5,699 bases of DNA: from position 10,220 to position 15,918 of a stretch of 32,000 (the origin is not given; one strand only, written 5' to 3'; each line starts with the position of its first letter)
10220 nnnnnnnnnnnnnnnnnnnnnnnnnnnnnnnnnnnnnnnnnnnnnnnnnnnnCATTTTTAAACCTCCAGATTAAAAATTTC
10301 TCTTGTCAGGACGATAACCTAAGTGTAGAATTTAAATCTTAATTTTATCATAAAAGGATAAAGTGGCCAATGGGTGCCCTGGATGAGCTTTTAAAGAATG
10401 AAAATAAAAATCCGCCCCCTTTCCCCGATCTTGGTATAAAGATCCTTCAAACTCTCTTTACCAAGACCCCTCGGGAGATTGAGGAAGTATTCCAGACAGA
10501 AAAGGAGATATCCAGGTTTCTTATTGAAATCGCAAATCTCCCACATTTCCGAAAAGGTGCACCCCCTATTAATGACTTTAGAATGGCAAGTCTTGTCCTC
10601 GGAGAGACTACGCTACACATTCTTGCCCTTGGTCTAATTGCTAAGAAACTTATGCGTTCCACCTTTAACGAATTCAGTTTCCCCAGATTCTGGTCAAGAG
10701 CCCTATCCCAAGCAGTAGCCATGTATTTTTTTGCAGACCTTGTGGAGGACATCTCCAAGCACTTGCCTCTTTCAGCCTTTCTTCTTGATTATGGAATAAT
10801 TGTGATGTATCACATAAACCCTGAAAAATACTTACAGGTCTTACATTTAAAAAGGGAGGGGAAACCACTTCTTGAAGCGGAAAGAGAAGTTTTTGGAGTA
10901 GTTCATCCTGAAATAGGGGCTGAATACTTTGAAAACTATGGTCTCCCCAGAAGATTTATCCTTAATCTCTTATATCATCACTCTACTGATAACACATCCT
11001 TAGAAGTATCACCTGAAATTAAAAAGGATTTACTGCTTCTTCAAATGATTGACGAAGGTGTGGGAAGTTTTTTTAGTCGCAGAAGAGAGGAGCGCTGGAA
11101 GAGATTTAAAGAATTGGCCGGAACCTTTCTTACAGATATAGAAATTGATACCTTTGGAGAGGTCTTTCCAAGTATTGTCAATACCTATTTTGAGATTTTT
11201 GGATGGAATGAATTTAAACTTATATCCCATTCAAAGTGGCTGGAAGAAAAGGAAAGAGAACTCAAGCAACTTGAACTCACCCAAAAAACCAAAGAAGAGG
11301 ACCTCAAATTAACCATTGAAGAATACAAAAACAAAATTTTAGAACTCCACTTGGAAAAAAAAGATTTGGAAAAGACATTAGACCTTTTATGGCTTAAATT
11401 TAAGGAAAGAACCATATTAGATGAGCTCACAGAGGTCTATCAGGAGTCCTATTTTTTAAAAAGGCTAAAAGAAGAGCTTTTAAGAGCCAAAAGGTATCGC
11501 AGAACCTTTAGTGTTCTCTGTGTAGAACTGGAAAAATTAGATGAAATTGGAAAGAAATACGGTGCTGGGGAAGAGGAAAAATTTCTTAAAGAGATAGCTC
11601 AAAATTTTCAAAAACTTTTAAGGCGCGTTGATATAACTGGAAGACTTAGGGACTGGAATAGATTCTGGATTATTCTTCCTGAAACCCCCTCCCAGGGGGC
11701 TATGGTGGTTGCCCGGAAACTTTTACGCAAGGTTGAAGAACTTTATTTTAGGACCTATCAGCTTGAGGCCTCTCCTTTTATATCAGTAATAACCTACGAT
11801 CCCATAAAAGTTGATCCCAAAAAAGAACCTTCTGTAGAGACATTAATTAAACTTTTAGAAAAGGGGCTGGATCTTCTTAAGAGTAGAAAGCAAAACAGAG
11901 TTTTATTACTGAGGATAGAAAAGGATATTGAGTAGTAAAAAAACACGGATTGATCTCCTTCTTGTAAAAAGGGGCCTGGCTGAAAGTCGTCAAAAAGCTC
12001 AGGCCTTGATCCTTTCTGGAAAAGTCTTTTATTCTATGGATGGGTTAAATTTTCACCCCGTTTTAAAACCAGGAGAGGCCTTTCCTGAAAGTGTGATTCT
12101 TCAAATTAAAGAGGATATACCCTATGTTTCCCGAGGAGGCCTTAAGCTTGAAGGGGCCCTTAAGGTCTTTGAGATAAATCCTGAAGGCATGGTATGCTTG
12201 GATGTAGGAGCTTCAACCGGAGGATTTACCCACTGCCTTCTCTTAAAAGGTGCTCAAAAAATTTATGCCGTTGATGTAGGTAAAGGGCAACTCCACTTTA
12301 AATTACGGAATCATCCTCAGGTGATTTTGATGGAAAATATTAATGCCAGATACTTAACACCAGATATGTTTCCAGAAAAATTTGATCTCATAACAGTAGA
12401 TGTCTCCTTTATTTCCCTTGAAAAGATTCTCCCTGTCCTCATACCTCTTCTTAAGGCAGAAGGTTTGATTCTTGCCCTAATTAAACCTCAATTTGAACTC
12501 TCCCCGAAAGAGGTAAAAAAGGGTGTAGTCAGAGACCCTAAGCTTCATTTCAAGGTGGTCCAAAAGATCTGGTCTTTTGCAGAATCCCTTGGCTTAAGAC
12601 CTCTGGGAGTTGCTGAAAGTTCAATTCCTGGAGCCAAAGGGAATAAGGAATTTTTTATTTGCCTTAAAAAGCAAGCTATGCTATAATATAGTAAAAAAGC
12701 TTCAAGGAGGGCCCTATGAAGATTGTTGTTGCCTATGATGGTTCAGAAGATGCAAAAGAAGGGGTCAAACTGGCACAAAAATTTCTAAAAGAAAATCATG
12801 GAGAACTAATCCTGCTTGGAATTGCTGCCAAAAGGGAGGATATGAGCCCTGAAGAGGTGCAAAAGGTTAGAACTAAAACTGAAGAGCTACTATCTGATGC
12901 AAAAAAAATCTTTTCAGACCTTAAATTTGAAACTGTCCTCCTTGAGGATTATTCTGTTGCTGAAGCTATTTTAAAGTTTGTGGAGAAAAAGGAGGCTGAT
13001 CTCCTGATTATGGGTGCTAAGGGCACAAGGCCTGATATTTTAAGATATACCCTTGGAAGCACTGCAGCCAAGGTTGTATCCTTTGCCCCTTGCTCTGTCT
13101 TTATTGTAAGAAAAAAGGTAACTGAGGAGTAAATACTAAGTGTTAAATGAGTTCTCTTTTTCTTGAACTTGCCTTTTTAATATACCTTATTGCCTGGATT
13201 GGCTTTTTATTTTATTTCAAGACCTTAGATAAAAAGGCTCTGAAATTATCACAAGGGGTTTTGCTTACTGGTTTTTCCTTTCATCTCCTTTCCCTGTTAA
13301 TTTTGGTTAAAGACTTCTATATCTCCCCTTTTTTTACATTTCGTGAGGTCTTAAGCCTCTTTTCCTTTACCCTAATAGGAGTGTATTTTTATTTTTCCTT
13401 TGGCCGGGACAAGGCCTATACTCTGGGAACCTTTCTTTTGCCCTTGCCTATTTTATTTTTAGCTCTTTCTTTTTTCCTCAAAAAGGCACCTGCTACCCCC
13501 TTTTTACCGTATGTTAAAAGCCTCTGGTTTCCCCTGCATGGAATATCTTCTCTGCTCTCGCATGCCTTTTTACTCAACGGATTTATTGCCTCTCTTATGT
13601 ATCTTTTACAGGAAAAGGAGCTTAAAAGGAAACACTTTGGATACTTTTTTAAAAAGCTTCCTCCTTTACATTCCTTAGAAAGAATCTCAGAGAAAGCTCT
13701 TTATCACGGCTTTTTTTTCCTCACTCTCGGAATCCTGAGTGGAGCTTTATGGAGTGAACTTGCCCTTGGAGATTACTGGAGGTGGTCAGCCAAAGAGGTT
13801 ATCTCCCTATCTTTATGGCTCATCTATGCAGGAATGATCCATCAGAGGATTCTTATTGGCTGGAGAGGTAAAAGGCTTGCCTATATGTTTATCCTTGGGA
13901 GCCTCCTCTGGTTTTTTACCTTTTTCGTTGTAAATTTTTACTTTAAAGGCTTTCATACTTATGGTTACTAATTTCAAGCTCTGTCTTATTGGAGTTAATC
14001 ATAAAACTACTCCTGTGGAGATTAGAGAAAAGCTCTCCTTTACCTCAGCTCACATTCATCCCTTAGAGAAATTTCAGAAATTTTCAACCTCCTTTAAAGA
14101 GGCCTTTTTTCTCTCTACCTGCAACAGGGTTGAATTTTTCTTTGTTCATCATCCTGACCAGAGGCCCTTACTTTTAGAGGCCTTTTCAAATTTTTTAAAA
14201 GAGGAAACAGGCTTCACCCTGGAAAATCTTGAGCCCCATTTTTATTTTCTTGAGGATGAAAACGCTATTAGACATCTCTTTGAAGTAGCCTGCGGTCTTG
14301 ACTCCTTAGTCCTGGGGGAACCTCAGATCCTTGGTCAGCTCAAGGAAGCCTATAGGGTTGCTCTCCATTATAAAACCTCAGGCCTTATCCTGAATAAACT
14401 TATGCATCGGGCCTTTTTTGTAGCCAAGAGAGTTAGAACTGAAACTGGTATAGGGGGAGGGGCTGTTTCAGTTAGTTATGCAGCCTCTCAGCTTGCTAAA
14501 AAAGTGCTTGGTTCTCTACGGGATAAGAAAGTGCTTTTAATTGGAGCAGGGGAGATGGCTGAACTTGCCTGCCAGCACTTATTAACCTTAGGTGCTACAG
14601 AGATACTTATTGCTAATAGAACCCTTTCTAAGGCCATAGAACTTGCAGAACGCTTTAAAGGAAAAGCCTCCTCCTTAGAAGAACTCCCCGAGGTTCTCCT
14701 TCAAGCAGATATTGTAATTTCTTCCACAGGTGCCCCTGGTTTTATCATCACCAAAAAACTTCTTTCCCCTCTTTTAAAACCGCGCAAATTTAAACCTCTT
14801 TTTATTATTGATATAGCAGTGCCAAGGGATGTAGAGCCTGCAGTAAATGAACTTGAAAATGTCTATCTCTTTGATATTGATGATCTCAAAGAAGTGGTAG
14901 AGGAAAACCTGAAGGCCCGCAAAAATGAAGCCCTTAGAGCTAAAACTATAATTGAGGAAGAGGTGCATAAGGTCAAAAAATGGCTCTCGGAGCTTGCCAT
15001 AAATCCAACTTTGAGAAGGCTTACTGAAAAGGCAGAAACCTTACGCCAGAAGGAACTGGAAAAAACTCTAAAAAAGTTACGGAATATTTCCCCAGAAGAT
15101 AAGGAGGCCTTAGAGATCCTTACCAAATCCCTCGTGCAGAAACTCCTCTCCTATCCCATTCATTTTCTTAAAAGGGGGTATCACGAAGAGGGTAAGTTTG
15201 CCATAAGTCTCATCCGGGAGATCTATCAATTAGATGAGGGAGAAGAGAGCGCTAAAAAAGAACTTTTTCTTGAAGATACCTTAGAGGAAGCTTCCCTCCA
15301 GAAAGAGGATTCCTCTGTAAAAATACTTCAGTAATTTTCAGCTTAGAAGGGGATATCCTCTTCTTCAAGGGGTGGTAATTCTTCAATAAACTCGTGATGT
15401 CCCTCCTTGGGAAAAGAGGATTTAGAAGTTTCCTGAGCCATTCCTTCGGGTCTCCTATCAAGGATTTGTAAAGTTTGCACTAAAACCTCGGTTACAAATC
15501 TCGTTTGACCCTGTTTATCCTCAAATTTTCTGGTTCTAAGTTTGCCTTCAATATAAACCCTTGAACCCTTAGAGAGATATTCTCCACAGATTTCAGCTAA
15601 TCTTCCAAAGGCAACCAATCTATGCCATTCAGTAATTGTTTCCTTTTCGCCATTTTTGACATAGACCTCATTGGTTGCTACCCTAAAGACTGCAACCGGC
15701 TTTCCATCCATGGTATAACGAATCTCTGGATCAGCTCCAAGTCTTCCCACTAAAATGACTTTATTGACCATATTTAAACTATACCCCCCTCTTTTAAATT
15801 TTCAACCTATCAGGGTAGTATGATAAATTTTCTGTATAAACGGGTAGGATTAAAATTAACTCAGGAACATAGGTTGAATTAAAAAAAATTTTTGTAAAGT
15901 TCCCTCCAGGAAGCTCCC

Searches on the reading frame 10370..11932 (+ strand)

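Call 34: search_protein_families(library=ncbifam, proteins=[window:10370-11932:+], max_evalue=1e-8)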
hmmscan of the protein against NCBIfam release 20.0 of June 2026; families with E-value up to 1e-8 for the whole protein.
window:10370-11932:+ (521 aa): 5 families
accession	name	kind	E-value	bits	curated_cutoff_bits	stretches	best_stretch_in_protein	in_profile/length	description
TIGR00254.1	GGDEF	domain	2.9e-17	62.9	37.4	1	346-512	3-165/168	diguanylate cyclase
NF038266.1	diguan_SiaD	equivalog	4.1e-14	52.6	290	1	342-464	88-209/252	biofilm regulation diguanylate cyclase SiaD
NF047654.1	DiguCycDgcRLepto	equivalog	8.2e-14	51.2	500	1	341-462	126-246/295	diguanylate cyclase DgcR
NF007135.0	PRK09581.1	equivalog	1e-13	50.9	474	1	346-512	290-453/457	PleD family two-component system response regulator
NF051473.1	DigCycDgcsShew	equivalog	1.5e-09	37.7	400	1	343-468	130-254/291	diguanylate cyclase DgcS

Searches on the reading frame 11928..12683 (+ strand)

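Call 34: search_protein_families(library=ncbifam, proteins=[window:11928-12683:+], max_evalue=1e-8)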
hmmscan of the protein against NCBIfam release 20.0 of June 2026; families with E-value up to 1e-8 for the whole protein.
window:11928-12683:+ (252 aa): 2 families
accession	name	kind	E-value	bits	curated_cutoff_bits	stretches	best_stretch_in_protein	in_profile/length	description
TIGR00478.1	tly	subfamily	3.3e-66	222.9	185.8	1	7-241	1-228/228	TlyA family rRNA (cytidine-2'-O)-methyltransferase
NF049952.1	23rRNACMtaseTlyA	equivalog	1.2e-54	185.3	250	1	7-248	2-236/236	23S rRNA (cytidine-2'-O)-methyltransferase TlyA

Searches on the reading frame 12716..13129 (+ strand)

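Call 34: search_protein_families(library=ncbifam, proteins=[window:12716-13129:+], max_evalue=1e-8)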
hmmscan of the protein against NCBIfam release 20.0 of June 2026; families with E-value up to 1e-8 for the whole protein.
window:12716-13129:+ (138 aa): 1 family
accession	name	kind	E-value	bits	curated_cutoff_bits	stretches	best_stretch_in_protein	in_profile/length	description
NF011581.0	PRK15005.1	equivalog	7e-10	39.2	166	1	51-132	64-144/144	universal stress protein UspF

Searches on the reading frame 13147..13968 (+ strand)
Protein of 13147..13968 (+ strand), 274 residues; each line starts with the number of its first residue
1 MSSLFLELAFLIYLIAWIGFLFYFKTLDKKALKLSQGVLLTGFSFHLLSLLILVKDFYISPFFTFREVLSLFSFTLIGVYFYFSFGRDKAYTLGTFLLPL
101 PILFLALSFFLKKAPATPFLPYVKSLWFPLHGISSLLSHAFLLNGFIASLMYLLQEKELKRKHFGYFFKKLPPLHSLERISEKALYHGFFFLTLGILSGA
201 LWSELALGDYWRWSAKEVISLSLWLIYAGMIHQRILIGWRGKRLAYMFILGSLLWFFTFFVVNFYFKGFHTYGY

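Call 34: search_protein_families(library=ncbifam, proteins=[window:13147-13968:+], max_evalue=1e-8)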
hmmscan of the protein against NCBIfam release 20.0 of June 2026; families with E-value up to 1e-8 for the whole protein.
window:13147-13968:+ (274 aa): 1 family
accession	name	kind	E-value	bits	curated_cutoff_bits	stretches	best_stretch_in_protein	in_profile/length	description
TIGR03144.1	cytochr_II_ccsB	equivalog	1.6e-43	149.2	187.6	1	42-273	5-252/252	c-type cytochrome biogenesis protein CcsB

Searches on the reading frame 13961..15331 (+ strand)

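Call 23: search_protein_families(library=ncbifam, proteins=[window:13961-15331:+], max_evalue=0.00001)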
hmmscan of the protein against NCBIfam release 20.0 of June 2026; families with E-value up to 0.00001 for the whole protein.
window:13961-15331:+ (457 aa): 13 families
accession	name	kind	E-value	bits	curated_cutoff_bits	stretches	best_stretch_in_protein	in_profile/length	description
TIGR01035.1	hemA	equivalog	3.7e-138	461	209.55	1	8-424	2-415/416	glutamyl-tRNA reductase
NF000744.0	PRK00045.1-3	equivalog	1.2e-114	383.7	429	1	6-433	2-433/447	glutamyl-tRNA reductase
NF010548.0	PRK13940.1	equivalog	7e-61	206.3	469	1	10-406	6-392/414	glutamyl-tRNA reductase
NF000750.0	PRK00045.3-4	equivalog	8e-50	170.1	289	1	11-400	7-388/439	glutamyl-tRNA reductase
NF000752.0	PRK00045.4-2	equivalog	8.6e-50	170.1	381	1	46-424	45-398/412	glutamyl-tRNA reductase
NF000751.1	PRK00045.4-1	equivalog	7.7e-31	107.5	478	1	47-396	46-374/426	glutamyl-tRNA reductase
NF001909.0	PRK00676.1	equivalog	2.9e-19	69.3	478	1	7-220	3-206/338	glutamyl-tRNA reductase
NF001310.0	PRK00258.1-2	equivalog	3.6e-10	39.5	221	1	180-257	113-195/279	shikimate dehydrogenase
TIGR00507.1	aroE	equivalog_domain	7.1e-09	35.2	200.2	1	180-258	110-188/270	shikimate dehydrogenase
NF006802.0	PRK09310.1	equivalog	1.2e-07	30.9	598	1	184-256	328-398/477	bifunctional 3-dehydroquinate dehydratase/shikimate dehydrogenase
NF001319.0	PRK00258.3-3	equivalog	9.1e-07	28.2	252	1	185-256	119-192/279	shikimate dehydrogenase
NF001312.0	PRK00258.1-4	equivalog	9.5e-07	28.4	295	1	186-256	125-197/285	shikimate dehydrogenase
NF004793.0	PRK06141.1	equivalog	6.3e-06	25.4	322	0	174-270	111-211/314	bifunctional Delta(1)-pyrroline-2-carboxylate/Delta(1)-piperideine-2-carboxylate reductase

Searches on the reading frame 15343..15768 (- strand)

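Call 23: search_protein_families(library=ncbifam, proteins=[window:15343-15768:-], max_evalue=0.00001)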
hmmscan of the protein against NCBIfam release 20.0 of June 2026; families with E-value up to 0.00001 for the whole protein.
window:15343-15768:- (141 aa): 18 families
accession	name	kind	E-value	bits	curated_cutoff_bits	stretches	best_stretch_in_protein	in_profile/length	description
TIGR00621.2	ssb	subfamily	1.9e-43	148.7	53.95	1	1-122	4-124/165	single-stranded DNA-binding protein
NF005406.0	PRK06958.1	subfamily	1.4e-40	139.7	252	1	1-114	4-120/182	single-stranded DNA-binding protein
NF006533.0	PRK09010.1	subfamily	2.6e-38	131.7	260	1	1-115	6-125/177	single-stranded DNA-binding protein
NF010292.0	PRK13732.1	subfamily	4.7e-38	130.8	265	1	1-119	6-128/175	single-stranded DNA-binding protein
NF004357.0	PRK05733.1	subfamily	7.2e-36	123.8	241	1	1-116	5-124/172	single-stranded DNA-binding protein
NF004972.0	PRK06341.1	equivalog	6.4e-34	117.3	254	1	1-116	5-127/166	single-stranded DNA-binding protein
NF006445.0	PRK08763.1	subfamily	3.3e-33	115.2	246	1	1-115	5-120/164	single-stranded DNA-binding protein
NF005579.0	PRK07274.1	equivalog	2e-26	92.2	169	1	2-115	3-114/131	single-stranded DNA-binding protein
NF005170.0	PRK06642.1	equivalog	6.5e-26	91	270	1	1-101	5-108/152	single-stranded DNA-binding protein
NF006297.0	PRK08486.1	equivalog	1e-23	84.4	212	1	2-119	3-121/182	single-stranded DNA-binding protein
NF005241.0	PRK06751.1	equivalog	1.3e-22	80.7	313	1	1-119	2-119/173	single-stranded DNA-binding protein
NF005580.0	PRK07275.1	subfamily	8.2e-21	74.9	254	1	1-115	2-115/162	single-stranded DNA-binding protein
NF005242.0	PRK06752.1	equivalog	1.2e-19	70.5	189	1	1-111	2-111/112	single-stranded DNA-binding protein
NF005674.0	PRK07459.1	equivalog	1.7e-17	63.5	161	1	1-115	3-113/121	single-stranded DNA-binding protein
NF004948.0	PRK06293.1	equivalog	3.1e-17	63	156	1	4-117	4-110/161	single-stranded DNA-binding protein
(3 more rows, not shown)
